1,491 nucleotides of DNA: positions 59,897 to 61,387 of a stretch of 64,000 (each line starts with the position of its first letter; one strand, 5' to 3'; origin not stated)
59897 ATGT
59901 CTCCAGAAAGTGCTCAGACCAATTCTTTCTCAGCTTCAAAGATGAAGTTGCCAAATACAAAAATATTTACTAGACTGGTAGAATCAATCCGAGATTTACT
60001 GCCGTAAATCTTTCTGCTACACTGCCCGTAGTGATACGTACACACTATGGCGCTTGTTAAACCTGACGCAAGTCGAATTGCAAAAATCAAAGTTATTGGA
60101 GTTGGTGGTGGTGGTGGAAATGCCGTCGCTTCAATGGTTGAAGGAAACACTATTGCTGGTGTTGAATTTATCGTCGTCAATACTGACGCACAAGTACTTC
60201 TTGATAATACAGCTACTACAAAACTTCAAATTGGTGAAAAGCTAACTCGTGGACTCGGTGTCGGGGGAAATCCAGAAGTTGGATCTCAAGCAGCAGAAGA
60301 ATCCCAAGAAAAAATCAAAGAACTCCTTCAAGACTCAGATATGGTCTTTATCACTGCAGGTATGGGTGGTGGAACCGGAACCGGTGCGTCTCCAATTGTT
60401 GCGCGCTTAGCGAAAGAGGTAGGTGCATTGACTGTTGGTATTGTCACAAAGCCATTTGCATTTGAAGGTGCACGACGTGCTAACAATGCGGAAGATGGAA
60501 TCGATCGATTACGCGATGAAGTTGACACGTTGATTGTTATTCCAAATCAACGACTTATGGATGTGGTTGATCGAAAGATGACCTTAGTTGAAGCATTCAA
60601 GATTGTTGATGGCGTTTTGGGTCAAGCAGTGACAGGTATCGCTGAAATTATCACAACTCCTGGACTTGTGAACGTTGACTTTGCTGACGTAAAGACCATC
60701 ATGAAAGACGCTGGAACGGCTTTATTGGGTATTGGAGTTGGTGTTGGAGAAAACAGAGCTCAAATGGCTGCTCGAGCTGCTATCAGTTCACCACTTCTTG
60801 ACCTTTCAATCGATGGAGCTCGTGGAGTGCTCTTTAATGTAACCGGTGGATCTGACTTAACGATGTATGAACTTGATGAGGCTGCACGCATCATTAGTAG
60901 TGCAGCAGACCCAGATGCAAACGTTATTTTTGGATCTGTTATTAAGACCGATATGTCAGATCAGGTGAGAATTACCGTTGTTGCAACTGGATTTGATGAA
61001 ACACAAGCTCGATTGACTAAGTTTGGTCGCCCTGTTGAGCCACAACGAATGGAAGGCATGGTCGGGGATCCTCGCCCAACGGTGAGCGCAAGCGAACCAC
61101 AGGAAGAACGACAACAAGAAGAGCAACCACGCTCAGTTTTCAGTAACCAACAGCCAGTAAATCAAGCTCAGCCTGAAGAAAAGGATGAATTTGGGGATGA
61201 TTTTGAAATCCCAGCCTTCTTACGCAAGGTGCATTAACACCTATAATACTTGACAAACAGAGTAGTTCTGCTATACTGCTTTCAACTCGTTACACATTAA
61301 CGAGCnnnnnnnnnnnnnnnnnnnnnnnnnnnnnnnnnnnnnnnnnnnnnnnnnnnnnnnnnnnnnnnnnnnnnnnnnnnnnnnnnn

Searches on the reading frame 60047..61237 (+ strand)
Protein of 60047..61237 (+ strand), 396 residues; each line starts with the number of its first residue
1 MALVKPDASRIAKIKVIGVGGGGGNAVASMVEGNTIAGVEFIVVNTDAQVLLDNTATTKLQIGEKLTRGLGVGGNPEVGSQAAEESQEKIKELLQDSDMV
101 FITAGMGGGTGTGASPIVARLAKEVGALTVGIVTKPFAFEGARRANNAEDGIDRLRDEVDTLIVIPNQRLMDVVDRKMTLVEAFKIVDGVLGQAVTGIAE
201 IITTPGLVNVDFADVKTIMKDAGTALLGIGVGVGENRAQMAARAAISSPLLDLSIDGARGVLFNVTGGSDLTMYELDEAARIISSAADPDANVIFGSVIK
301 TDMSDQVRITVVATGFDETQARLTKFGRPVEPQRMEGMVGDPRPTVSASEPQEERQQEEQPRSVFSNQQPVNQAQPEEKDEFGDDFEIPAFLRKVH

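Call 11: find_encoding_contigs(protein=window:60047-61237:+, flank=3000, max_places=6)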
Protein window:60047-61237:+ (396 aa): 11 contigs read that carry it; 5 places shown.
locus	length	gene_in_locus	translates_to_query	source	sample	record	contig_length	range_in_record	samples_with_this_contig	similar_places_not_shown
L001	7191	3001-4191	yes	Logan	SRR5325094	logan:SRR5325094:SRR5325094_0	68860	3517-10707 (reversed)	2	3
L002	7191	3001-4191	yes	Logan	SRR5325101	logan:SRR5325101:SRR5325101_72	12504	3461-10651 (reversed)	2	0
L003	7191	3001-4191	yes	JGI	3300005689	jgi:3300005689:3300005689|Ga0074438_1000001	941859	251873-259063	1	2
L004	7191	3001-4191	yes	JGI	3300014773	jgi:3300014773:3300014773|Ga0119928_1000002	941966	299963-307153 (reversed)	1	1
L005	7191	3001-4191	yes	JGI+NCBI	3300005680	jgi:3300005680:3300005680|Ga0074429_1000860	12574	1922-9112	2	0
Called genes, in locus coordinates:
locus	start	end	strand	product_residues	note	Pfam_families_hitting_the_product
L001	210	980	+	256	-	PF03033:Glyco_transf_28 (weak), PF04101:Glyco_tran_28_C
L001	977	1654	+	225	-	-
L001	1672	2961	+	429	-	PF06277:EutA (faint), PF11104:PilM_2 (faint), PF02491:SHS2_FTSA, PF06723:MreB_Mbl, PF14450:FtsA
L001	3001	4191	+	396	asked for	PF00091:Tubulin, PF12327:FtsZ_C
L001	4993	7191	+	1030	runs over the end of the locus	PF00133:tRNA-synt_1, PF09334:tRNA-synt_1g (faint), PF08264:Anticodon_1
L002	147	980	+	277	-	PF03033:Glyco_transf_28, PF04101:Glyco_tran_28_C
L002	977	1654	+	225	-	-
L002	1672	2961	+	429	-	PF06277:EutA (faint), PF11104:PilM_2 (faint), PF02491:SHS2_FTSA, PF06723:MreB_Mbl, PF14450:FtsA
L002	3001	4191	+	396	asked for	PF00091:Tubulin, PF12327:FtsZ_C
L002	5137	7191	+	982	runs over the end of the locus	PF00133:tRNA-synt_1, PF09334:tRNA-synt_1g (faint), PF08264:Anticodon_1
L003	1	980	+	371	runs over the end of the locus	PF03033:Glyco_transf_28, PF04101:Glyco_tran_28_C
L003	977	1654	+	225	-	-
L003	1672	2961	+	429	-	PF06277:EutA (faint), PF11104:PilM_2 (faint), PF02491:SHS2_FTSA, PF06723:MreB_Mbl, PF14450:FtsA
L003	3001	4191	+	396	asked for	PF00091:Tubulin, PF12327:FtsZ_C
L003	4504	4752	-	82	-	-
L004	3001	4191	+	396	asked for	PF00091:Tubulin, PF12327:FtsZ_C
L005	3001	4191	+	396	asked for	PF00091:Tubulin, PF12327:FtsZ_C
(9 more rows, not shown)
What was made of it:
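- A gene caller predicted an 82-aa ORF at 61550-61798 on the - strand (call 11).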

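Call 12: find_related_loci(query=window:60047-61234:+, collection=genome_contigs, flank=4000)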
Query window:60047-61234:+ (396 aa) in genome_contigs; peptide patterns used: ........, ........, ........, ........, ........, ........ (x = any residue, [..] = any of these).
592 stretches matched a pattern; 498 encode a relative of the query (tblastn E <= 1e-3); the best 80 are kept; 80 distinct loci.
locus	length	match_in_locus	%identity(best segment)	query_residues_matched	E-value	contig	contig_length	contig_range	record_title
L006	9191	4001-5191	90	1-396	0e+0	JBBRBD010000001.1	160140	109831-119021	MAG: Patescibacteria group bacterium isolate Co_metawrap_2327 Cmw_2327_k141_2479982_length_160140_cov_11.9997, whole gen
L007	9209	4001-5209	87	1-396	0e+0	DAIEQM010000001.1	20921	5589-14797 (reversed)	MAG TPA_asm: Candidatus Woesebacteria bacterium isolate clean1188 k141_4013213, whole genome shotgun sequence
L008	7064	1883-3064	81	1-396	0e+0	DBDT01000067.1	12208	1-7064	MAG TPA_asm: Candidatus Woesebacteria bacterium UBA925 UBA925_contig_672, whole genome shotgun sequence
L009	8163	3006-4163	82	1-396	0e+0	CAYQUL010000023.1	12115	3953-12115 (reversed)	MAG TPA_asm: uncultured Gammaproteobacteria bacterium isolate SRP342105_co1_495 genome assembly, contig: NODE_7181_lengt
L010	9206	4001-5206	73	1-396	2e-173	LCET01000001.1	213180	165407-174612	MAG: Candidatus Woesebacteria bacterium GW2011_GWC1_42_9 UV51_C0001, whole genome shotgun sequence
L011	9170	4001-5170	76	1-396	7e-171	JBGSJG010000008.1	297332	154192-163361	MAG: Patescibacteria group bacterium isolate JTS-AC151 k141_2430206, whole genome shotgun sequence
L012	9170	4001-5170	75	1-396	6e-169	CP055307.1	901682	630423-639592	MAG: Candidatus Woesebacteria bacterium isolate Ch104b chromosome, complete genome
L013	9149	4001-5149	72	1-396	2e-168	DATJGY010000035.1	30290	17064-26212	MAG TPA_asm: Alphaproteobacteria bacterium isolate SMAG_U15498 k141_2364700, whole genome shotgun sequence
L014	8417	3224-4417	72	1-396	6e-168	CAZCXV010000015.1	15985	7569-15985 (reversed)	MAG TPA_asm: uncultured Gammaproteobacteria bacterium isolate SRP062349_co2_267 genome assembly, contig: NODE_1971_lengt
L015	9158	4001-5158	74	1-396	4e-167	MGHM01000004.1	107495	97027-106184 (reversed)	MAG: Candidatus Woesebacteria bacterium RIFCSPLOWO2_01_FULL_44_24b rifcsplowo2_01_scaffold_1366, whole genome shotgun se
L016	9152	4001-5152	73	1-396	2e-166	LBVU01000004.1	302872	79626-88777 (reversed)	MAG: Candidatus Woesebacteria bacterium GW2011_GWB1_39_10 UT17_C0004, whole genome shotgun sequence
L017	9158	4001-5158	71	1-396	2e-166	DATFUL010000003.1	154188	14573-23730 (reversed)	MAG TPA_asm: Patescibacteria group bacterium isolate SMAG_U9436 k141_2511072, whole genome shotgun sequence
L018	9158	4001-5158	72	1-396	2e-166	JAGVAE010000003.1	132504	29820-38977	MAG: Candidatus Woesebacteria bacterium isolate DeMMO6_57 c_000000002905, whole genome shotgun sequence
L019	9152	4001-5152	73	1-396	3e-166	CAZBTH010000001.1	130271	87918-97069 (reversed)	MAG TPA_asm: uncultured Gammaproteobacteria bacterium isolate SRP062349_co2_276 genome assembly, contig: NODE_77_length_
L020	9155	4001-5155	73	1-396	3e-166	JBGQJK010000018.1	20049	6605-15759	MAG: Patescibacteria group bacterium isolate OBJ2_061818_070_25 k141_974325_length_20049_cov_8.0000, whole genome shotgu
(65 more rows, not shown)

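Call 28: find_related_loci(query=window:60047-61234:+, collection=metagenome_contigs, flank=3000)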
Query window:60047-61234:+ (396 aa) in metagenome_contigs; peptide patterns used: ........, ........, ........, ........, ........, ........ (x = any residue, [..] = any of these).
600 stretches matched a pattern (row limit reached: there are more); 450 encode a relative of the query (tblastn E <= 1e-3); the best 80 are kept; 80 distinct loci.
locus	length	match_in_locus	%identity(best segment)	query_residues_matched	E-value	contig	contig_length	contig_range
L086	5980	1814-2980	83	1-396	0e+0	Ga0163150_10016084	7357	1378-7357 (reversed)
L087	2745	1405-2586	81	1-396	0e+0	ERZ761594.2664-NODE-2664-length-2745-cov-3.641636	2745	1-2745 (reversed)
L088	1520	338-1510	76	1-396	0e+0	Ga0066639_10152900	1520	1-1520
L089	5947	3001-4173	77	1-396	2e-177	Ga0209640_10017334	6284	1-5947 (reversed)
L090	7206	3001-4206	73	1-396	1e-173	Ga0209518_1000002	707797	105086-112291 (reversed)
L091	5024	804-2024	73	1-396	9e-175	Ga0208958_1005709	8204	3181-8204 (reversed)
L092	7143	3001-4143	71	1-395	8e-172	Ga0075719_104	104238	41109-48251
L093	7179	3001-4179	74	1-396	1e-169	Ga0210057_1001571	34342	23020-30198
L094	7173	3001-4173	74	1-396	3e-169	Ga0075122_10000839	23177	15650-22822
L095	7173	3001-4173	74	1-396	3e-169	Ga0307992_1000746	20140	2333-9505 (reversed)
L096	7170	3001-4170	75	1-396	6e-169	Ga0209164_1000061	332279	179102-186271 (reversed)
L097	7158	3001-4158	74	1-396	3e-167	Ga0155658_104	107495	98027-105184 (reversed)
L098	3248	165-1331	72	1-396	5e-176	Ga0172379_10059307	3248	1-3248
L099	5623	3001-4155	72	1-396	1e-167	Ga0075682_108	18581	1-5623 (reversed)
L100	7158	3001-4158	71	1-396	1e-166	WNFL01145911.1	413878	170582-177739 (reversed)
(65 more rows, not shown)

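Call 35: find_homologous_proteins(query=window:60047-61234:+, max_evalue=1e-100)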
Query window:60047-61234:+ (396 aa): 6430 proteins with E <= 1e-100 among 8000 candidates; the best 120 are listed.
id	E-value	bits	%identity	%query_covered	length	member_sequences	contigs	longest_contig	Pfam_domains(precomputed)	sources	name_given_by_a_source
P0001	1.0e-246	836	100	100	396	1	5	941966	PF00091.32,PF12327.14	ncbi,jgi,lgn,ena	-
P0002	7.9e-221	751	90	100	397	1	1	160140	PF00091.32,PF12327.14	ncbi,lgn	-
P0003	1.1e-219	747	90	100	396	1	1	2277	PF00091.32,PF12327.14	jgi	jgi:cell division protein FtsZ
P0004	4.5e-219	745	90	100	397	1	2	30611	PF00091.32,PF12327.14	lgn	-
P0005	2.4e-214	729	88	100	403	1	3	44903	PF00091.32,PF12327.14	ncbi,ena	-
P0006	1.8e-213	727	87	100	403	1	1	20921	PF00091.32,PF12327.14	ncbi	-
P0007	6.6e-201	685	83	100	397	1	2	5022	PF00091.32,PF12327.14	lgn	-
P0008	3.7e-199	679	83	100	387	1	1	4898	PF00091.32,PF12327.14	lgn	-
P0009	6.8e-199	679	82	100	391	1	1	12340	PF00091.32,PF12327.14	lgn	-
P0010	1.1e-198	678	83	100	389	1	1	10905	PF00091.32,PF12327.14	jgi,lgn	-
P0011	4.5e-197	673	82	100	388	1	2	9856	PF00091.32,PF12327.14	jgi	jgi:cell division protein FtsZ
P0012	2.1e-196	670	81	100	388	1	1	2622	PF00091.32,PF12327.14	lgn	-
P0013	6.7e-196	669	81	100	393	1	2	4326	PF00091.32,PF12327.14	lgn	-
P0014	6.8e-196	669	82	100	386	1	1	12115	PF00091.32,PF12327.14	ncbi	-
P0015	1.1e-195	668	81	100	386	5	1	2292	PF00091.32,PF12327.14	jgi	jgi:cell division protein FtsZ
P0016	1.4e-194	664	81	100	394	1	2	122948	PF00091.32,PF12327.14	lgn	-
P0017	2.2e-194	664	80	100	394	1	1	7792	PF00091.32,PF12327.14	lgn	-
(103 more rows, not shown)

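Call 36: find_encoding_contigs(protein=P0004, flank=2500, max_places=2)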
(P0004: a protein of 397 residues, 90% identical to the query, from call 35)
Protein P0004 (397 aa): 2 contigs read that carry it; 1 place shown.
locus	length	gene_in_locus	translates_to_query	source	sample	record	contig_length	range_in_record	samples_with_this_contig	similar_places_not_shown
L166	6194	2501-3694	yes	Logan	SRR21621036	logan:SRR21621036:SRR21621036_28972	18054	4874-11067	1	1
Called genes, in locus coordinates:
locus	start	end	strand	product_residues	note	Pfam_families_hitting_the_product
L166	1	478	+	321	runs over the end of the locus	PF03033:Glyco_transf_28, PF00201:UDPGT (faint), PF04101:Glyco_tran_28_C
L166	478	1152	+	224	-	-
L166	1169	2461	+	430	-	PF11104:PilM_2 (faint), PF02491:SHS2_FTSA, PF06723:MreB_Mbl, PF14450:FtsA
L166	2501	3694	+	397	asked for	PF00091:Tubulin, PF12327:FtsZ_C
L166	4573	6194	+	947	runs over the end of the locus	PF00133:tRNA-synt_1, PF09334:tRNA-synt_1g, PF08264:Anticodon_1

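Call 37: find_encoding_contigs(protein=P0005, flank=2500, max_places=2)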
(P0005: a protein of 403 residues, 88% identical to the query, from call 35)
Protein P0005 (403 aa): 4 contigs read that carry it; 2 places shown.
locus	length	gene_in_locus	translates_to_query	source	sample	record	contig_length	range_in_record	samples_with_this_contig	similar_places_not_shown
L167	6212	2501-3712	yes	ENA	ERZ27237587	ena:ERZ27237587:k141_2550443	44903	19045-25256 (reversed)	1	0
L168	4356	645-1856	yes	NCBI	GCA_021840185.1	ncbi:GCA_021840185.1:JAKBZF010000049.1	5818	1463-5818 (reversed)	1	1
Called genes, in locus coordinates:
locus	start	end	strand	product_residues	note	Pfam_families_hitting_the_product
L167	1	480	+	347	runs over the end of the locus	PF03033:Glyco_transf_28, PF04101:Glyco_tran_28_C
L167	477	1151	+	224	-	-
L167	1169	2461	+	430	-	PF11104:PilM_2 (faint), PF14450:FtsA (weak), PF02491:SHS2_FTSA, PF06723:MreB_Mbl (weak), PF14450:FtsA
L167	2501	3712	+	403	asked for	PF00091:Tubulin, PF12327:FtsZ_C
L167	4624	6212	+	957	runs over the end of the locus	PF00133:tRNA-synt_1, PF09334:tRNA-synt_1g, PF08264:Anticodon_1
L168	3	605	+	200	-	?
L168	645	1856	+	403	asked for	PF00091:Tubulin, PF12327:FtsZ_C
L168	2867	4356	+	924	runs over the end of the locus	PF00133:tRNA-synt_1, PF09334:tRNA-synt_1g, PF08264:Anticodon_1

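Call 38: find_encoding_contigs(protein=P0003, flank=2500, max_places=1)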
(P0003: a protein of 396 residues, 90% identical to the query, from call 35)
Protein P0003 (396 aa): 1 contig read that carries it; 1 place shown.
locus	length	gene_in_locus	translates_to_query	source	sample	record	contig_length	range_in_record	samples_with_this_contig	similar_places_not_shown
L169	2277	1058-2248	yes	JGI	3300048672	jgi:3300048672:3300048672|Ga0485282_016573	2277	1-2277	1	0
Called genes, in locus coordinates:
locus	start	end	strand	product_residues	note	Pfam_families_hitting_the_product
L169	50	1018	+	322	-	PF02491:SHS2_FTSA, PF06723:MreB_Mbl, PF11104:PilM_2 (faint), PF14450:FtsA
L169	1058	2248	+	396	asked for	PF00091:Tubulin, PF12327:FtsZ_C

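Call 39: find_encoding_contigs(protein=P0009, flank=2500, max_places=1)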
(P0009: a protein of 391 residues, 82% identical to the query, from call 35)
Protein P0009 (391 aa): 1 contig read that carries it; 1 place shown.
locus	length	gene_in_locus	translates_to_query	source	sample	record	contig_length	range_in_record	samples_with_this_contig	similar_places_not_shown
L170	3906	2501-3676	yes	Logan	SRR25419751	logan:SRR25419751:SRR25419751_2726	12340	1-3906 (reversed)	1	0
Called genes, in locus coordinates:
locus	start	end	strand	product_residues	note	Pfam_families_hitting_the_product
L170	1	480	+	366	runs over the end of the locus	PF03033:Glyco_transf_28, PF04101:Glyco_tran_28_C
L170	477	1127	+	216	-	PF08478:POTRA_1 (weak)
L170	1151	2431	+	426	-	PF11104:PilM_2 (faint), PF06277:EutA (faint), PF02491:SHS2_FTSA, PF06723:MreB_Mbl, PF14450:FtsA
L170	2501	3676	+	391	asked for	PF00091:Tubulin, PF12327:FtsZ_C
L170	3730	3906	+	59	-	?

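Call 40: find_encoding_contigs(protein=P0010, flank=2500, max_places=1)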
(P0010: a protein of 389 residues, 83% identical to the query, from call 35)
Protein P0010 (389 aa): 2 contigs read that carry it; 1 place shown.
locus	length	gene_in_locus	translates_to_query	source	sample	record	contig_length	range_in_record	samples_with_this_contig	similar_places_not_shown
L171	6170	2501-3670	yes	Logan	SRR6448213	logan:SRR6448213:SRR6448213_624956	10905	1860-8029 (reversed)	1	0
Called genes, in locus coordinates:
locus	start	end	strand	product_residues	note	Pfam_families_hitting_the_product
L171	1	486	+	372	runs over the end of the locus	PF03033:Glyco_transf_28, PF04101:Glyco_tran_28_C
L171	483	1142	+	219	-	-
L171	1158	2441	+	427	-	PF11104:PilM_2 (faint), PF06277:EutA (faint), PF02491:SHS2_FTSA, PF06723:MreB_Mbl, PF14450:FtsA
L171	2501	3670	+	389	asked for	PF00091:Tubulin, PF12327:FtsZ_C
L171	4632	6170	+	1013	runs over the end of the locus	PF00133:tRNA-synt_1, PF09334:tRNA-synt_1g (faint), PF08264:Anticodon_1, PF19302:DUF5915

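Call 52: find_encoding_contigs(protein=P0007, flank=2500, max_places=1)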
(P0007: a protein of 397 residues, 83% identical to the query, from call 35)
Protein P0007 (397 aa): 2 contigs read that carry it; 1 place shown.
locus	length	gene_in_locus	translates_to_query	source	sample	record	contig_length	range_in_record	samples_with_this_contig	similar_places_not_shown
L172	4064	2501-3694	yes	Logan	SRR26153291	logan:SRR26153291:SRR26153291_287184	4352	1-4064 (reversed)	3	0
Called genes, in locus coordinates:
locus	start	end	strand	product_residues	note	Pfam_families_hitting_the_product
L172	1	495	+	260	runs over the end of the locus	?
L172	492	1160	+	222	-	-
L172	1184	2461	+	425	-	PF06277:EutA (faint), PF11104:PilM_2 (faint), PF14450:FtsA (weak), PF02491:SHS2_FTSA, PF06723:MreB_Mbl, PF14450:FtsA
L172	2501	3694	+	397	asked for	PF00091:Tubulin, PF12327:FtsZ_C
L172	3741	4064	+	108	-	?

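Call 53: find_encoding_contigs(protein=P0008, flank=2500, max_places=1)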
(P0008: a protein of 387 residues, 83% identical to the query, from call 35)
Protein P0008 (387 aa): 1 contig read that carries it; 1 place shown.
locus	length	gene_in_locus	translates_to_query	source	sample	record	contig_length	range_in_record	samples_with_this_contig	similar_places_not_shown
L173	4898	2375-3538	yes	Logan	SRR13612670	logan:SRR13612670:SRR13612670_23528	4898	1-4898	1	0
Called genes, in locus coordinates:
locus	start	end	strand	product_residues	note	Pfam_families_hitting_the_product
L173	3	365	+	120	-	?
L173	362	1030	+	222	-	-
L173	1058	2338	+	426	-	PF11104:PilM_2 (faint), PF14450:FtsA (weak), PF02491:SHS2_FTSA, PF06723:MreB_Mbl, PF14450:FtsA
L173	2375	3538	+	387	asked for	PF00091:Tubulin, PF12327:FtsZ_C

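Call 54: find_encoding_contigs(protein=P0016, flank=2500, max_places=1)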
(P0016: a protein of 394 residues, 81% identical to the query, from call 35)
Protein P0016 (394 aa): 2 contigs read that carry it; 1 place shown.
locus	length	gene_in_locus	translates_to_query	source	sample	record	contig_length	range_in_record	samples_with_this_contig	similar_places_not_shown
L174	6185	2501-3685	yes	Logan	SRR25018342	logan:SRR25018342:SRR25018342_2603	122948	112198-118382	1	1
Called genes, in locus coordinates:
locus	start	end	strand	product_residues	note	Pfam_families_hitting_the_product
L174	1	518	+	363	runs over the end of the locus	PF03033:Glyco_transf_28, PF04101:Glyco_tran_28_C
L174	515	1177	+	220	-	-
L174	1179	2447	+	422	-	PF02491:SHS2_FTSA, PF06723:MreB_Mbl (weak), PF14450:FtsA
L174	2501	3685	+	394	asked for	PF00091:Tubulin, PF12327:FtsZ_C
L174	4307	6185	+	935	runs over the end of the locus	PF00133:tRNA-synt_1, PF09334:tRNA-synt_1g, PF08264:Anticodon_1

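Call 55: find_encoding_contigs(protein=P0017, flank=2500, max_places=1)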
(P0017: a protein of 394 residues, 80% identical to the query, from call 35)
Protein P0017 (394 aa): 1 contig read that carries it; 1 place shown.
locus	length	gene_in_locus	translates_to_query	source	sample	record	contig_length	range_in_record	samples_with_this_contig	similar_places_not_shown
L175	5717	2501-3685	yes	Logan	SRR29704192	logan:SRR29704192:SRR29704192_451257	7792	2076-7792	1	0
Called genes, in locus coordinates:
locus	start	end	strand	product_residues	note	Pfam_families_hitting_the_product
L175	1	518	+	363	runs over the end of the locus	PF03033:Glyco_transf_28, PF04101:Glyco_tran_28_C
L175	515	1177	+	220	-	-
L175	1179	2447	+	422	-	PF02491:SHS2_FTSA, PF06723:MreB_Mbl (weak), PF14450:FtsA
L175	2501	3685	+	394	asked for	PF00091:Tubulin, PF12327:FtsZ_C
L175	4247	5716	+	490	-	?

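Call 90: search_protein_families(library=ncbifam, proteins=[window:60047-61234:+], max_evalue=1e-10)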
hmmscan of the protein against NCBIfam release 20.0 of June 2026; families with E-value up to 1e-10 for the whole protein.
window:60047-61234:+ (396 aa): 1 family
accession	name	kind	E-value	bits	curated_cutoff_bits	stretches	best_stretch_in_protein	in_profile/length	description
TIGR00065.1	ftsZ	equivalog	2.9e-127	424.8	295.2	1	10-322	16-330/353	cell division protein FtsZ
